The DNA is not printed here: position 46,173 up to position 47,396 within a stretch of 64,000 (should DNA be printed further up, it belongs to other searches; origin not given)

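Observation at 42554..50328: Module for an N-formylated amino (uronic/pentose) sugar: ugd, SDR, formyltransferase, DegT aminotransferase, GT4 and VanZ-like protein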

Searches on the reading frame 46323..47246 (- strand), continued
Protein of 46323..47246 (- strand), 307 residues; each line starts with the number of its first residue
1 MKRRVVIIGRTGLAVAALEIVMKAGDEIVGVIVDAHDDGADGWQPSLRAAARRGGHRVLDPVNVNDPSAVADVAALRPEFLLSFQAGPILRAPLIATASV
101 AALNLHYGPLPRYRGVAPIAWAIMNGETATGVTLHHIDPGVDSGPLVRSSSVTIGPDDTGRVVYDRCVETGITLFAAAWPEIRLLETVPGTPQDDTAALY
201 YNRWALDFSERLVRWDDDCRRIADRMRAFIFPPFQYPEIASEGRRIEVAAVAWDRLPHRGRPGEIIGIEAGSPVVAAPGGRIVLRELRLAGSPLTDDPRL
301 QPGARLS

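Call 19: find_related_loci(query=A1, collection=genome_contigs, flank=10000)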
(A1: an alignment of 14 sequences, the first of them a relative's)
Query A1 (307 aa) in genome_contigs; peptide patterns used: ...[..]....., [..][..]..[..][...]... (x = any residue, [..] = any of these).
129 stretches matched a pattern; 121 encode a relative of the query (tblastn E <= 1e-3); the best 80 are kept; 80 distinct loci.
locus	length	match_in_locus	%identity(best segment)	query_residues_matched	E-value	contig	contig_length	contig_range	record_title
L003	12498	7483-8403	77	1-307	3e-153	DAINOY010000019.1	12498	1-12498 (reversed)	MAG TPA_asm: Chloroflexota bacterium isolate CTOTU9891 NODE_121_length_12498_cov_3.831070, whole genome shotgun sequence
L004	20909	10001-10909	74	5-307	2e-144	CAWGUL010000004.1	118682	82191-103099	MAG: uncultured Chloroflexia bacterium isolate MFD08669.bin.2.74 genome assembly, contig: contig_23997, whole genome sho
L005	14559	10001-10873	73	13-303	7e-137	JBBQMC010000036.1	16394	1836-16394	MAG: Candidatus Limnocylindria bacterium isolate Co_metawrap_446 Cmw_446_k141_24609536_length_16394_cov_9.0000, whole ge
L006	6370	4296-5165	64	1-289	8e-117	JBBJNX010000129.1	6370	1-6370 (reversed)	MAG: Candidatus Limnocylindria bacterium isolate RDP_SRG_28 NODE_8203_length_6370_cov_4.213302, whole genome shotgun seq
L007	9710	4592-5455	63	1-287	3e-114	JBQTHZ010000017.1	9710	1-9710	MAG: Chloroflexota bacterium isolate SAR144 c_000000326598, whole genome shotgun sequence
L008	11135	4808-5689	59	1-294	3e-108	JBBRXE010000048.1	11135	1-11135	MAG: Candidatus Limnocylindria bacterium isolate La4_metabat2.166 La4_metabat2.166_K_2121024_L_11135_cov_61.7720, whole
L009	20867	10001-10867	57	1-289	3e-102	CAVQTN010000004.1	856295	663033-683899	MAG: uncultured Chloroflexia bacterium isolate MFD07737.bin.1.43 genome assembly, contig: contig_16027, whole genome sho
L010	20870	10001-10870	55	1-292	4e-101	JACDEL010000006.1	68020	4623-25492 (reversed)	MAG: Chloroflexi bacterium isolate MGR_bin359 SD2903_NODE_21_length_68020_cov_1.766441, whole genome shotgun sequence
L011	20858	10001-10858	56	2-288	1e-100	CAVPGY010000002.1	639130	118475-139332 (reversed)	MAG: uncultured Chloroflexia bacterium isolate MFD09964.bin.2.274 genome assembly, contig: contig_12832, whole genome sh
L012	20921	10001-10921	52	3-307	7e-94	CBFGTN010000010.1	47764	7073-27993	MAG TPA_asm: uncultured bacterium isolate SRR28857632_binner23_Refined_42 genome assembly, contig: ERZ27320651.101, whol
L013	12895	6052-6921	49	4-294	2e-90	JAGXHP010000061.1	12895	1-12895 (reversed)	MAG: Chloroflexota bacterium isolate LH_M65 k141_475631, whole genome shotgun sequence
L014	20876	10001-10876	57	1-294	1e-106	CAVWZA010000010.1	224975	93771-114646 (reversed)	MAG: uncultured Chloroflexia bacterium isolate MFD05176.bin.2.85 genome assembly, contig: contig_2750, whole genome shot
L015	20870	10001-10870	60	1-291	1e-109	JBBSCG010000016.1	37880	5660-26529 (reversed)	MAG: Candidatus Limnocylindria bacterium isolate metawrap_la6_10 metawrap_la6_10_K_1415144_L_37880_cov_22.9588, whole ge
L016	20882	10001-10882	38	1-294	6e-66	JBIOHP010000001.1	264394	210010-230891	MAG: Bacteroidota bacterium isolate GcC11-5 k141_631056_length_264394_cov_80.9992, whole genome shotgun sequence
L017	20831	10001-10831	38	4-279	6e-60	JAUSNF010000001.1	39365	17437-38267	MAG: Candidatus Burarchaeum sp. isolate E19_metabat.bin.22 E19_k141_196129, whole genome shotgun sequence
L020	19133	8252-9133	31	3-295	2e-54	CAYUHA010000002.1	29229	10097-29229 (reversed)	MAG TPA_asm: uncultured Candidatus Saccharibacteria bacterium isolate binchicken_co256_74 genome assembly, contig: NODE_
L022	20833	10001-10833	45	10-287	4e-53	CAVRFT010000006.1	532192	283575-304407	MAG: uncultured Chloroflexia bacterium isolate MFD00392.bin.2.52 genome assembly, contig: contig_6432, whole genome shot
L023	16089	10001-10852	52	3-287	2e-92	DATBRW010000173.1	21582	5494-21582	MAG TPA_asm: Candidatus Limnocylindria bacterium isolate SMAG_U4139 k141_1996016, whole genome shotgun sequence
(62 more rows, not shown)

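Call 27: search_protein_families(library=pfam, proteins=[L020:3399-4310:+, L020:5141-6232:+, L020:6247-7227:+, L020:7227-8249:+, L020:8249-9190:+, L020:9203-10321:+, L020:10443-11477:+, L020:11498-12667:+, L020:12693-13676:+, L020:13666-14808:+], max_evalue=0.00001)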
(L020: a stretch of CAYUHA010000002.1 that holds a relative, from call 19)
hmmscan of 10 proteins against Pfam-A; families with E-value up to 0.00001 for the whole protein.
L020:3399-4310:+ (303 aa): 8 families
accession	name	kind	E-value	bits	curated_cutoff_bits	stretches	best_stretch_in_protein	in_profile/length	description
PF01370.27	Epimerase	-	1.1e-66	225.2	20.9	1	4-237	1-240/240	NAD dependent epimerase/dehydratase family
PF16363.11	GDP_Man_Dehyd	-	3.3e-58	198.1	27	1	5-293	1-331/332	GDP-mannose 4,6 dehydratase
PF01073.25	3Beta_HSD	-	2.7e-23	82.8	22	1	5-224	1-230/280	3-beta hydroxysteroid dehydrogenase/isomerase family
PF02719.21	Polysacc_synt_2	-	3.2e-20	72.9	20.2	1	4-252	1-244/293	Polysaccharide biosynthesis protein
PF05368.20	NmrA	-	2e-12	47.7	27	1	3-117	4-108/298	NmrA-like family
PF13460.12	NAD_binding_10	-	1.9e-11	44.6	27.2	1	8-147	1-128/184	NAD(P)H-binding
PF04321.23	RmlD_sub_bind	-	8e-11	42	27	1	3-253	2-229/287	RmlD substrate binding domain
PF07993.18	NAD_binding_4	-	1.2e-06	28.4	20.1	0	6-30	1-26/258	Male sterility protein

L020:5141-6232:+ (363 aa): 1 family
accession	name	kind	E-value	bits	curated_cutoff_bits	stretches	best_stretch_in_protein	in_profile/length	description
PF01075.23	Glyco_transf_9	-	4.8e-22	78.9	22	1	100-313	28-227/247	Glycosyltransferase family 9 (heptosyltransferase)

L020:6247-7227:+ (326 aa): 2 families
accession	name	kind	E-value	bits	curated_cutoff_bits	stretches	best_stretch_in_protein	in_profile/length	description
PF00535.33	Glycos_transf_2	-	2.3e-24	86.7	23.3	1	12-142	2-135/168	Glycosyl transferase family 2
PF13641.12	Glyco_tranf_2_3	-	1.5e-08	35.4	27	1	8-112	1-112/230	Glycosyltransferase like family 2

L020:7227-8249:+ (340 aa): 3 families
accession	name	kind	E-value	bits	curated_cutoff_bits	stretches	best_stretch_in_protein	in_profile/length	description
PF01408.29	GFO_IDH_MocA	-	1.7e-25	90.5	24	1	4-123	1-120/120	Oxidoreductase family, NAD-binding Rossmann fold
PF22725.1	GFO_IDH_MocA_C3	-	2.8e-14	53.6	27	1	131-241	1-123/124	GFO/IDH/MocA C-terminal domain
PF02894.22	GFO_IDH_MocA_C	-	4.4e-12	46.7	22.9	1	135-335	1-214/218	Oxidoreductase family, C-terminal alpha/beta domain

L020:8249-9190:+ (313 aa): 2 families
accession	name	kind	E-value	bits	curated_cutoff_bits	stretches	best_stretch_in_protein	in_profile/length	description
PF00551.24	Formyl_trans_N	-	1.7e-31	109.8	26.1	1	5-171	4-173/181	Formyl transferase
PF02911.23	Formyl_trans_C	-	1.2e-11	45.1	21.1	1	209-297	6-92/100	Formyl transferase, C-terminal domain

L020:9203-10321:+ (372 aa): 2 families
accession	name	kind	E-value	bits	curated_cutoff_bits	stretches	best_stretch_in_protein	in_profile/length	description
PF01041.23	DegT_DnrJ_EryC1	-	2.1e-130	435.6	19.8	1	16-363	4-359/360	DegT/DnrJ/EryC1/StrS aminotransferase family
PF01053.26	Cys_Met_Meta_PP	-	5.7e-06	25.6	27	1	39-219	55-227/381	Cys/Met metabolism PLP-dependent enzyme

L020:10443-11477:+ (344 aa): 3 families
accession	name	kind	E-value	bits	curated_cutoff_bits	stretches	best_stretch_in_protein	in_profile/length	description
PF16363.11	GDP_Man_Dehyd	-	4.3e-147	490.3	27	1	5-332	1-332/332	GDP-mannose 4,6 dehydratase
PF01370.27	Epimerase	-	3.2e-72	243.2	20.9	1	4-248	1-240/240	NAD dependent epimerase/dehydratase family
PF04321.23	RmlD_sub_bind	-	8.4e-07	28.8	27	1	3-158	2-130/287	RmlD substrate binding domain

L020:11498-12667:+ (389 aa): 1 family
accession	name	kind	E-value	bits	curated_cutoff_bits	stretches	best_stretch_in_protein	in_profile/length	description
PF01041.23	DegT_DnrJ_EryC1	-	2.5e-56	191.9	19.8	1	13-385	4-357/360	DegT/DnrJ/EryC1/StrS aminotransferase family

L020:12693-13676:+ (327 aa): 6 families
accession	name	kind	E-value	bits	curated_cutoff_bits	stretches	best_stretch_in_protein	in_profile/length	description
PF01370.27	Epimerase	-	1.5e-59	201.8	20.9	1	9-246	1-230/240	NAD dependent epimerase/dehydratase family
PF16363.11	GDP_Man_Dehyd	-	1.4e-37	130.4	27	1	10-313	1-329/332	GDP-mannose 4,6 dehydratase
PF01073.25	3Beta_HSD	-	3.2e-15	56.4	22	1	10-235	1-223/280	3-beta hydroxysteroid dehydrogenase/isomerase family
PF02719.21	Polysacc_synt_2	-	4.9e-12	46.1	20.2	1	9-132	1-134/293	Polysaccharide biosynthesis protein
PF13460.12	NAD_binding_10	-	5.1e-10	39.9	27.2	1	13-183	1-143/184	NAD(P)H-binding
PF07993.18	NAD_binding_4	-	6.7e-09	35.7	20.1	1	43-188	49-209/258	Male sterility protein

L020:13666-14808:+ (380 aa): 2 families
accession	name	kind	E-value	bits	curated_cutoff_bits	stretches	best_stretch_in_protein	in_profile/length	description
PF00534.26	Glycos_transf_1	-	2.2e-24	86.3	26.4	2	198-283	14-99/172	Glycosyl transferases group 1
PF13692.12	Glyco_trans_1_4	-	7e-23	81.9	27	1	201-348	3-142/142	Glycosyl transferases group 1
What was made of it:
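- The genes form tight operons, for example Gfo-FT-DegT with overlapping or abutting ORFs in L020 (call 27).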

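Call 29: search_protein_families(library=pfam, proteins=[L016:2678-5791:+, L016:6015-7124:+, L016:7312-8754:+, L016:8776-9774:+, L016:10001-10942:+, L016:11021-12319:+, L016:12249-13280:+, L016:13281-14282:+, L016:14266-16002:+, L016:1454-2608:+], max_evalue=0.00001)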
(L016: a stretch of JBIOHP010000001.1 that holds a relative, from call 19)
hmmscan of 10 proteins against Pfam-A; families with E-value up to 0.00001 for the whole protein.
L016:2678-5791:+ (1037 aa): 0 families

L016:6015-7124:+ (369 aa): 3 families
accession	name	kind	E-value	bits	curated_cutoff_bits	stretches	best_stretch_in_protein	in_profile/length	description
PF01041.23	DegT_DnrJ_EryC1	-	2.7e-121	405.6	19.8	1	15-362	3-359/360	DegT/DnrJ/EryC1/StrS aminotransferase family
PF00266.25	Aminotran_5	-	1.2e-06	28.2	21.5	0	53-162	63-180/371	Aminotransferase class-V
PF00155.27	Aminotran_1_2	-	2.5e-06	27.4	19.7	1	54-211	68-241/361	Aminotransferase class I and II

L016:7312-8754:+ (480 aa): 2 families
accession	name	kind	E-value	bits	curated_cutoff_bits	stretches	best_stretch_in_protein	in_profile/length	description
PF02397.22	Bac_transf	-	1.3e-63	214.2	27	1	280-474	1-178/179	Bacterial sugar transferase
PF13727.12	CoA_binding_3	-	8e-16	59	25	1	66-242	4-173/175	CoA-binding domain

L016:8776-9774:+ (332 aa): 3 families
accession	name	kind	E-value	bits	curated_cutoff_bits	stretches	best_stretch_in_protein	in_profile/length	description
PF01408.29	GFO_IDH_MocA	-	5.1e-24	85.7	24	1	1-119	1-120/120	Oxidoreductase family, NAD-binding Rossmann fold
PF22725.1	GFO_IDH_MocA_C3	-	1.4e-14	54.6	27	1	127-235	1-123/124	GFO/IDH/MocA C-terminal domain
PF02894.22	GFO_IDH_MocA_C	-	1.1e-11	45.3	22.9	1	131-327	1-215/218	Oxidoreductase family, C-terminal alpha/beta domain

L016:10001-10942:+ (313 aa): 2 families
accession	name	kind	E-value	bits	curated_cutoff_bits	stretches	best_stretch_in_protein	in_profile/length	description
PF00551.24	Formyl_trans_N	-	4.5e-31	108.5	26.1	1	9-176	9-177/181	Formyl transferase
PF02911.23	Formyl_trans_C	-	9.8e-09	35.8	21.1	1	209-294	5-89/100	Formyl transferase, C-terminal domain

L016:11021-12319:+ (432 aa): 4 families
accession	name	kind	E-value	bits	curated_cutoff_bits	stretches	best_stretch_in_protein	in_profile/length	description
PF03721.20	UDPG_MGDP_dh_N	-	8.7e-66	221.5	27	1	1-182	1-187/187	UDP-glucose/GDP-mannose dehydrogenase family, NAD binding domain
PF03720.21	UDPG_MGDP_dh_C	-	1.7e-36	125.1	30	1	315-417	1-103/103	UDP-glucose/GDP-mannose dehydrogenase family, UDP binding domain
PF00984.24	UDPG_MGDP_dh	-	2.3e-36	124.2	25.4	1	199-291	1-93/94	UDP-glucose/GDP-mannose dehydrogenase family, central domain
PF02558.23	ApbA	-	8.8e-07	29.1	22.2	1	3-124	1-103/150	Ketopantoate reductase PanE/ApbA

L016:12249-13280:+ (343 aa): 5 families
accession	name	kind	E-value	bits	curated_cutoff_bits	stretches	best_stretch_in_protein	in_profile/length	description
PF01370.27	Epimerase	-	2.9e-45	155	20.9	1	35-269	2-240/240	NAD dependent epimerase/dehydratase family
PF16363.11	GDP_Man_Dehyd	-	8e-45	154.2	27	1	36-331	2-331/332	GDP-mannose 4,6 dehydratase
PF01073.25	3Beta_HSD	-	1.4e-09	37.9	22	1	35-250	1-221/280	3-beta hydroxysteroid dehydrogenase/isomerase family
PF02719.21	Polysacc_synt_2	-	3.9e-06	26.7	20.2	0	167-292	132-252/293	Polysaccharide biosynthesis protein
PF07993.18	NAD_binding_4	-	5.2e-06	26.2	20.1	0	36-58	1-23/258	Male sterility protein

L016:13281-14282:+ (333 aa): 1 family
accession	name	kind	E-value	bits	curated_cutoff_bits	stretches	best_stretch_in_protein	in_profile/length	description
PF10043.14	DUF2279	-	1.9e-08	35.3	28.6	1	118-193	11-87/91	Predicted periplasmic lipoprotein (DUF2279)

L016:14266-16002:+ (578 aa): 1 family
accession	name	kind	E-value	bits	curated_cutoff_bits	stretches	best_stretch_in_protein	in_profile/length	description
PF14052.12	Caps_assemb_Wzi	-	2.6e-18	66.7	30.1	1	201-471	49-320/392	Capsule assembly protein Wzi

L016:1454-2608:+ (384 aa): 1 family
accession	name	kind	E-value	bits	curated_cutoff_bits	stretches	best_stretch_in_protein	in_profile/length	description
PF16147.10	DUF4855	-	6.1e-37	127.9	27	1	46-378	1-313/313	Domain of unknown function (DUF4855)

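Call 50: search_protein_families(library=pfam, proteins=[L023:27-1079:+, L023:1081-2334:+, L023:3024-4865:+, L023:4871-6310:+, L023:6332-7573:-, L023:10960-12084:-, L023:12177-13439:-, L023:13475-14290:+, L023:14275-15024:-, L023:15039-15857:-], max_evalue=0.00001)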
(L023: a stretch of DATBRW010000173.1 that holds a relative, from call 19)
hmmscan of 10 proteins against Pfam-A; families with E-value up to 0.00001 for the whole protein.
L023:27-1079:+ (350 aa): 2 families
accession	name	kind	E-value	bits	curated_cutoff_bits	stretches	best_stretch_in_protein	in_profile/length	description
PF02801.28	Ketoacyl-synt_C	-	2.8e-37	127.8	20.8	1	191-305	2-118/119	Beta-ketoacyl synthase, C-terminal domain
PF00109.32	ketoacyl-synt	-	1.3e-32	113.8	20.8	1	2-182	95-252/252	Beta-ketoacyl synthase, N-terminal domain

L023:1081-2334:+ (417 aa): 3 families
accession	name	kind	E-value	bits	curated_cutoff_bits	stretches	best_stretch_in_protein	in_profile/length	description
PF00109.32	ketoacyl-synt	-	1.9e-51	175.6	20.8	1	8-250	3-252/252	Beta-ketoacyl synthase, N-terminal domain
PF02801.28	Ketoacyl-synt_C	-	2.2e-37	128.1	20.8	1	258-372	1-118/119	Beta-ketoacyl synthase, C-terminal domain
PF00108.29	Thiolase_N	-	3.1e-06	27.2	26.4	0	149-196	65-114/260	Thiolase, N-terminal domain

L023:3024-4865:+ (613 aa): 3 families
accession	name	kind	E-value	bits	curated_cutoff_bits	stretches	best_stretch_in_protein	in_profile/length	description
PF07690.21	MFS_1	-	8e-33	114.2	33.4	2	28-214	1-186/347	Major Facilitator Superfamily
PF05977.19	MFS_3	-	4.7e-23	81.8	27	1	15-363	2-350/524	Transmembrane secretion effector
PF00027.35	cNMP_binding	-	9.5e-20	70.8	27.5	1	471-555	3-87/89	Cyclic nucleotide-binding domain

L023:4871-6310:+ (479 aa): 3 families
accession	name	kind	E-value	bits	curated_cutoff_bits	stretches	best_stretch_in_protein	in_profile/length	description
PF01406.26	tRNA-synt_1e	-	3e-103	345.8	27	1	32-337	3-300/301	tRNA synthetases class I (C) catalytic domain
PF23493.1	CysS_C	-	2.1e-11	44.2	23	1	428-474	3-49/51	Cysteinyl-tRNA ligase anticodon binding domain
PF09334.17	tRNA-synt_1g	-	1.9e-10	40.5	20.1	0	52-169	14-125/391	tRNA synthetases class I (M)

L023:6332-7573:- (413 aa): 1 family
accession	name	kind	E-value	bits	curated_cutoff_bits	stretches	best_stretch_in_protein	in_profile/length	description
PF01476.26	LysM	-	1.8e-08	34.6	20.9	1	363-411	1-43/43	LysM domain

L023:10960-12084:- (374 aa): 1 family
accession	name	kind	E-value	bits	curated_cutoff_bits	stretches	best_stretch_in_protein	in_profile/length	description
PF00990.26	GGDEF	-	4.6e-12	46.5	23.8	1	216-355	14-155/161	Diguanylate cyclase, GGDEF domain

L023:12177-13439:- (420 aa): 4 families
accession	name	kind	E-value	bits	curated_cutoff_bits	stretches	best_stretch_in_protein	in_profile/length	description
PF01408.29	GFO_IDH_MocA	-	5.9e-29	101.6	24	1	56-175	1-120/120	Oxidoreductase family, NAD-binding Rossmann fold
PF22725.1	GFO_IDH_MocA_C3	-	2e-10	41.1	27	1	183-293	1-123/124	GFO/IDH/MocA C-terminal domain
PF03447.22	NAD_binding_3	-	6.3e-06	27.3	24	0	62-173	1-115/116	Homoserine dehydrogenase, NAD binding domain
PF03807.23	F420_oxidored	-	8.7e-06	26.7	21.6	0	57-144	1-88/94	NADP oxidoreductase coenzyme F420-dependent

L023:13475-14290:+ (271 aa): 0 families

L023:14275-15024:- (249 aa): 0 families

L023:15039-15857:- (272 aa): 0 families

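Call 51: find_encoding_contigs(protein=P0032, flank=8000, max_places=2)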
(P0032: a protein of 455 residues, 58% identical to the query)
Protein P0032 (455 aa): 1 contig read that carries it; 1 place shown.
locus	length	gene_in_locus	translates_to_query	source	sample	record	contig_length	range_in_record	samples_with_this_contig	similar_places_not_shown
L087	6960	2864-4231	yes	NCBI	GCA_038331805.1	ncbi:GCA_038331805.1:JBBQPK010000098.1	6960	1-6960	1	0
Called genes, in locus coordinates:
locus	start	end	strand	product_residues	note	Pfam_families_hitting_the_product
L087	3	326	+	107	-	?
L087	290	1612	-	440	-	PF03446:NAD_binding_2 (faint), PF03721:UDPG_MGDP_dh_N, PF03807:F420_oxidored (faint), PF00984:UDPG_MGDP_dh, PF03720:UDPG_MGDP_dh_C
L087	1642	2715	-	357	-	PF00266:Aminotran_5 (weak), PF01041:DegT_DnrJ_EryC1, PF01212:Beta_elim_lyase (faint), PF01053:Cys_Met_Meta_PP (faint)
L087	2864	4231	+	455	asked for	PF04892:VanZ-LLP1, PF00551:Formyl_trans_N, PF02911:Formyl_trans_C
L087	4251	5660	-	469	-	PF01406:tRNA-synt_1e, PF09334:tRNA-synt_1g (faint), PF23493:CysS_C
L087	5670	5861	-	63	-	-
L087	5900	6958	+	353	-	?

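Call 52: find_encoding_contigs(protein=P0045, flank=8000, max_places=2)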
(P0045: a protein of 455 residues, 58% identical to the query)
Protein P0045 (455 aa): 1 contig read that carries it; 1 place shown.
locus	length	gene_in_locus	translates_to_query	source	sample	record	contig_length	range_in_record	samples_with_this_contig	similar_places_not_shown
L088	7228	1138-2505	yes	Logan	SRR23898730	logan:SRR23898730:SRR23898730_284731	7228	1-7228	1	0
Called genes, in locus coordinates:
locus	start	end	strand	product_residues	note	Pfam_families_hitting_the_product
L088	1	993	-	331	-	?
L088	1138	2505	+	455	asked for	PF04892:VanZ-LLP1, PF00551:Formyl_trans_N, PF02911:Formyl_trans_C (weak)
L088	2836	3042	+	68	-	-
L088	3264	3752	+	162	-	PF20660:DUF6812 (faint)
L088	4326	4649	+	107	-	PF00196:GerE, PF08281:Sigma70_r4_2 (weak)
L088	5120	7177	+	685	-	-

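Call 63: search_protein_representatives(protein=window:46323-47246:-)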
Query: 307 residues. Proteins with E-value up to 0.001 (for the whole library): 31280; up to 1e-10: 10214; up to 1e-30: 70. The best 150 are listed.
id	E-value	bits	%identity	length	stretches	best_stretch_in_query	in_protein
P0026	2.7e-113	394.6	62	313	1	3-290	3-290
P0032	1.8e-109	382.0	60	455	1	2-306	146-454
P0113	3.6e-88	312.1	59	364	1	2-238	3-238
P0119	9.5e-79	281.1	57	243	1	70-300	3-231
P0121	1.2e-63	231.5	52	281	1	2-213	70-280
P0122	5.5e-57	209.6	38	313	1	1-295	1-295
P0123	8.0e-57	209.1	38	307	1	3-284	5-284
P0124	2.2e-56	207.7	41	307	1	4-287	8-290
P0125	2.6e-56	207.4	37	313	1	2-288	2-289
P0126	2.4e-54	201.0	37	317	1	4-300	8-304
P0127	1.5e-53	198.4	37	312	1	1-288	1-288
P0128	1.4e-52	195.2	36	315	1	2-290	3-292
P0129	1.2e-50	188.8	41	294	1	3-283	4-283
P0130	1.3e-49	185.4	52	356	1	38-212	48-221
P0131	1.5e-47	178.7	33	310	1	1-290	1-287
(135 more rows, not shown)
